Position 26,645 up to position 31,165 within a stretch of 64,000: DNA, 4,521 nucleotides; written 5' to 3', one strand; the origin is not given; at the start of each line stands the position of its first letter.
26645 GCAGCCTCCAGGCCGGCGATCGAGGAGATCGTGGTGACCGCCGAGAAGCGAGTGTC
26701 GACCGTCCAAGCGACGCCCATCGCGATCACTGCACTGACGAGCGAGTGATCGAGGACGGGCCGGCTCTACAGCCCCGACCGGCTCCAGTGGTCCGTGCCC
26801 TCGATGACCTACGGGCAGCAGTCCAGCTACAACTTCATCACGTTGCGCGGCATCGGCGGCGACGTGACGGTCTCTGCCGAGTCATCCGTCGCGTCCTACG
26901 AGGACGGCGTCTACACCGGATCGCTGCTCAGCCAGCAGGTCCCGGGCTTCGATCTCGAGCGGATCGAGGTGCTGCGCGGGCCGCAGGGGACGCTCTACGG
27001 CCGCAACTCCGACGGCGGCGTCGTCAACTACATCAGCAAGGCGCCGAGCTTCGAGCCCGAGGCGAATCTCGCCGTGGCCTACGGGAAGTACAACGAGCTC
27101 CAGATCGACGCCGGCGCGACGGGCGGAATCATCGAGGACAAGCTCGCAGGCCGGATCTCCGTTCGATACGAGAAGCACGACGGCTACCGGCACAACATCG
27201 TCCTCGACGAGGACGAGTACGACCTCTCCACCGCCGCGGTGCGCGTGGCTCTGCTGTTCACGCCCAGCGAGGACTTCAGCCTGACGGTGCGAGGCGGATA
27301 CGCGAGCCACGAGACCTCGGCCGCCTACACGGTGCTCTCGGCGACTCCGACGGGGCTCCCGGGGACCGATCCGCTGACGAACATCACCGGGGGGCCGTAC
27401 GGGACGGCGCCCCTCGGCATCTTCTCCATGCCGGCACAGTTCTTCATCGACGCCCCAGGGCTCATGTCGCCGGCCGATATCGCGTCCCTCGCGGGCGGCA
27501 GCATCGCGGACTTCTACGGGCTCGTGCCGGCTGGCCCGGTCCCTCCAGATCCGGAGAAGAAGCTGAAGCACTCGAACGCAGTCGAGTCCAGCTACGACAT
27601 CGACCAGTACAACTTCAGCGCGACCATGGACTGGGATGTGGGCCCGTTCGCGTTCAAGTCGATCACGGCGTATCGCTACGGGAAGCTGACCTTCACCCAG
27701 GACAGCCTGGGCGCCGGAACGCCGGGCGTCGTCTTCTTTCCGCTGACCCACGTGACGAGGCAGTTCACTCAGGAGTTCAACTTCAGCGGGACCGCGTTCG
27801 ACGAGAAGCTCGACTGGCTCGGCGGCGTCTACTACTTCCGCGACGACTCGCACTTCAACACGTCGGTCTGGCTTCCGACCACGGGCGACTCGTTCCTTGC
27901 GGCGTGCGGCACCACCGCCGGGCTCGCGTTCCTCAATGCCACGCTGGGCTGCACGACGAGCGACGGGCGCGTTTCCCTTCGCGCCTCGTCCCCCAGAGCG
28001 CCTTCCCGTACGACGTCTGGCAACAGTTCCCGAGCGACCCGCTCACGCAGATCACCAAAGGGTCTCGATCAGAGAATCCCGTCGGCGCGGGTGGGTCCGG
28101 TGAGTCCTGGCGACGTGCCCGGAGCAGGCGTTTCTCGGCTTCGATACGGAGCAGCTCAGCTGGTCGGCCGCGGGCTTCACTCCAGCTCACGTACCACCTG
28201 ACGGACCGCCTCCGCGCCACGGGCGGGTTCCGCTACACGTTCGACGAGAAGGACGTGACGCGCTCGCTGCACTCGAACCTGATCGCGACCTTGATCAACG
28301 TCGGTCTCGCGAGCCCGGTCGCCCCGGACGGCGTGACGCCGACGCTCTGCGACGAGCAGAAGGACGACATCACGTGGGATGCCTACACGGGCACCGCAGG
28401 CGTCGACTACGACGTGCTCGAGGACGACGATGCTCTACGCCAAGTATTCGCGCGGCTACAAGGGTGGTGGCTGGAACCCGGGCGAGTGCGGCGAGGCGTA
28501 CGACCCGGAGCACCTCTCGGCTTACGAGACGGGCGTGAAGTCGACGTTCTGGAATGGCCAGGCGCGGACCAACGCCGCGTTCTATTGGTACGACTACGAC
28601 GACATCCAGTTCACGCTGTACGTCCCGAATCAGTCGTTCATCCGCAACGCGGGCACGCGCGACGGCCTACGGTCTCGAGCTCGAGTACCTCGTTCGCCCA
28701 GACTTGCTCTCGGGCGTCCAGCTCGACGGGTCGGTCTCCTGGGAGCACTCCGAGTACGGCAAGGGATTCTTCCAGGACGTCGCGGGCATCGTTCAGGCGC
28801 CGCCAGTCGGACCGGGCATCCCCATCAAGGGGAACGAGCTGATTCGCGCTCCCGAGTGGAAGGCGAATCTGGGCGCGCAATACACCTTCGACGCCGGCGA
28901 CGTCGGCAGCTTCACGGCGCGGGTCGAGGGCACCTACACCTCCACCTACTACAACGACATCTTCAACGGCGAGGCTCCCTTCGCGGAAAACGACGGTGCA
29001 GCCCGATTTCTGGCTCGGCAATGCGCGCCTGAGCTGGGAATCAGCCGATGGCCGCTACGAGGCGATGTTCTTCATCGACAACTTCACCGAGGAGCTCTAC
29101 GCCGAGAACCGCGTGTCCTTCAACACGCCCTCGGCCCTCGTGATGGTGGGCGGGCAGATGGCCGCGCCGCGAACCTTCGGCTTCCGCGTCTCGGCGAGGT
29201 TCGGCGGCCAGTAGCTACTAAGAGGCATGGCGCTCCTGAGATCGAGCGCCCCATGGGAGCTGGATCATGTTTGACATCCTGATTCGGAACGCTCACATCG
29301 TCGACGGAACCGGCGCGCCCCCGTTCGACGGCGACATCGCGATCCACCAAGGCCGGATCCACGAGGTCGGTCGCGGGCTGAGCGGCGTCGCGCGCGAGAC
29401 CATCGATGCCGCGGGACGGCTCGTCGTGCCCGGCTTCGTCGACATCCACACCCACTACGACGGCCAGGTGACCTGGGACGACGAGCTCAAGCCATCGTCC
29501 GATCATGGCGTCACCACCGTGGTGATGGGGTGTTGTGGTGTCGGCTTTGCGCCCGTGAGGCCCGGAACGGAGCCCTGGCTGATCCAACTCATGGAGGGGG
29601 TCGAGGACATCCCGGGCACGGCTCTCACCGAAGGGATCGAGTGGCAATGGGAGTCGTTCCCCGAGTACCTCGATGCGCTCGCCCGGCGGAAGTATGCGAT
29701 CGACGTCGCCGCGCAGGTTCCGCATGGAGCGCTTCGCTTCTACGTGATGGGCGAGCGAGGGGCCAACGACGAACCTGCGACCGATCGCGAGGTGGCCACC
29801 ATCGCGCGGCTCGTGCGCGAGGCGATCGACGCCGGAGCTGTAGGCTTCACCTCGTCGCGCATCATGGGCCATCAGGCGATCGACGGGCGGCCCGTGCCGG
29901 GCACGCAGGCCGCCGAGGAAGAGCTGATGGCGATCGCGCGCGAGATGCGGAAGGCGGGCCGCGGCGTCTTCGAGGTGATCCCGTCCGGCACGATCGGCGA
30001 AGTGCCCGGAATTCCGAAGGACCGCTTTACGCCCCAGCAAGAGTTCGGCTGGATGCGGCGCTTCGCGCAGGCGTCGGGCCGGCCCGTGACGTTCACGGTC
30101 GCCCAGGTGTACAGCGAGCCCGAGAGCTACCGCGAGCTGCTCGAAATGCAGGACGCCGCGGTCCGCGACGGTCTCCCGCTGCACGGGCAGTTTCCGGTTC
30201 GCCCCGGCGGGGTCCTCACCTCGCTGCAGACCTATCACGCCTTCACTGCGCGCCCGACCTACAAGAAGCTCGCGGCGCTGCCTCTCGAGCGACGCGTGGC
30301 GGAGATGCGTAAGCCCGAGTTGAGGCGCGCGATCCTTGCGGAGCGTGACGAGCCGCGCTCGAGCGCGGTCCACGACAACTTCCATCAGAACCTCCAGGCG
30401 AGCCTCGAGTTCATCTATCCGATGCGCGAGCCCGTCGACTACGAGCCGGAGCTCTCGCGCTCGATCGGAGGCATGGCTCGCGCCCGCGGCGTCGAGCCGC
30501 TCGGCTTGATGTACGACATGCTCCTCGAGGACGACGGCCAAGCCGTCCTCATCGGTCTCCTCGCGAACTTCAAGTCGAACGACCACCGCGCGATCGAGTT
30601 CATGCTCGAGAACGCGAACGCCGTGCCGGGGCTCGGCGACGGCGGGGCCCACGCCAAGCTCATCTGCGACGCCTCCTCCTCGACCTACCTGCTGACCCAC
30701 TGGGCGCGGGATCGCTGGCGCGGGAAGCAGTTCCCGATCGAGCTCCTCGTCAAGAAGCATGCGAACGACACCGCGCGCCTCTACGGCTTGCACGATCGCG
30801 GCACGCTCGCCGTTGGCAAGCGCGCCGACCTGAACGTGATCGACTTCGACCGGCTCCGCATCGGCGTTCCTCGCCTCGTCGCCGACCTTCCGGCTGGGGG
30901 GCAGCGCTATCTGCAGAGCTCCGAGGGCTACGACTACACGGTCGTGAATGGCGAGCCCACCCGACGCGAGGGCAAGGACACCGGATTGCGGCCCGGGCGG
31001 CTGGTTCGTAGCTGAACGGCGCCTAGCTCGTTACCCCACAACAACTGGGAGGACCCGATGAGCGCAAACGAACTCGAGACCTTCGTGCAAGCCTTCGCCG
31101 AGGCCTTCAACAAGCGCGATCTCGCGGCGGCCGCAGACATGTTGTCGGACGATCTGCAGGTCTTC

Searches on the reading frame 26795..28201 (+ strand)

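Call 42: search_protein_families(library=pfam, proteins=[window:26795-28201:+], max_evalue=0.00001)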
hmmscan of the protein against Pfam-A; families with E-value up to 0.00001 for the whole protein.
window:26795-28201:+ (468 aa): 1 family
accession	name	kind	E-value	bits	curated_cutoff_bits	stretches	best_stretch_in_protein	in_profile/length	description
PF07715.20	Plug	-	1.5e-09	38.7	23.9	1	6-76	39-107/107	TonB-dependent Receptor Plug Domain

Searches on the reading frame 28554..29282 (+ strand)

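Call 42: search_protein_families(library=pfam, proteins=[window:28554-29282:+], max_evalue=0.00001)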
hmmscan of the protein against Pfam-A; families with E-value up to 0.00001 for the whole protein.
window:28554-29282:+ (242 aa): 1 family
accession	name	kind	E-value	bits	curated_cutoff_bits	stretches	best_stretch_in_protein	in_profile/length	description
PF00593.30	TonB_dep_Rec_b-barrel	-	2.1e-06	28.3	27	1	23-139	313-406/436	TonB dependent receptor-like, beta-barrel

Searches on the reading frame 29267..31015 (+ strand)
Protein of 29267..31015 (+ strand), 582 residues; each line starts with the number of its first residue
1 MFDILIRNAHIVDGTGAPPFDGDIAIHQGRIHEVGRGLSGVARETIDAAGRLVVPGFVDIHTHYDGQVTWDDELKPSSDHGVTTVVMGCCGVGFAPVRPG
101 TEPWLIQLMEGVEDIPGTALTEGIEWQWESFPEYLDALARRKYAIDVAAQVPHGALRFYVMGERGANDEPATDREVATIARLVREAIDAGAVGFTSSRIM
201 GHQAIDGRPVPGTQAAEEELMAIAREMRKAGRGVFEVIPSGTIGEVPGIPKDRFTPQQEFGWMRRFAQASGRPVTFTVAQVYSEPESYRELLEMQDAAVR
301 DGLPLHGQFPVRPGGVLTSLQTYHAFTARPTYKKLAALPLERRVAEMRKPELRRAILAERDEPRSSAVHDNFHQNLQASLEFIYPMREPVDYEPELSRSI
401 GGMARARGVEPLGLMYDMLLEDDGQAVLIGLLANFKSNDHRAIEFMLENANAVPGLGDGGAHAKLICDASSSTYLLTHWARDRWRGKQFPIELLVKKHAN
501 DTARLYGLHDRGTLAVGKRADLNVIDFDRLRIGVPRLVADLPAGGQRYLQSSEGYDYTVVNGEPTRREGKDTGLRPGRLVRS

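Call 50: search_protein_families(library=pfam, proteins=[window:29267-31015:+], max_evalue=0.00001)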
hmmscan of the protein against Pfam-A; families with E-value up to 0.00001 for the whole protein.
window:29267-31015:+ (582 aa): 2 families
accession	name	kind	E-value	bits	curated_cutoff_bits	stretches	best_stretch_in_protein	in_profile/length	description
PF07969.17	Amidohydro_3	-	4.1e-51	175.4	29.7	1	44-564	1-470/472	Amidohydrolase family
PF01979.26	Amidohydro_1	-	1.7e-08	34.5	25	0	488-534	279-323/345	Amidohydrolase family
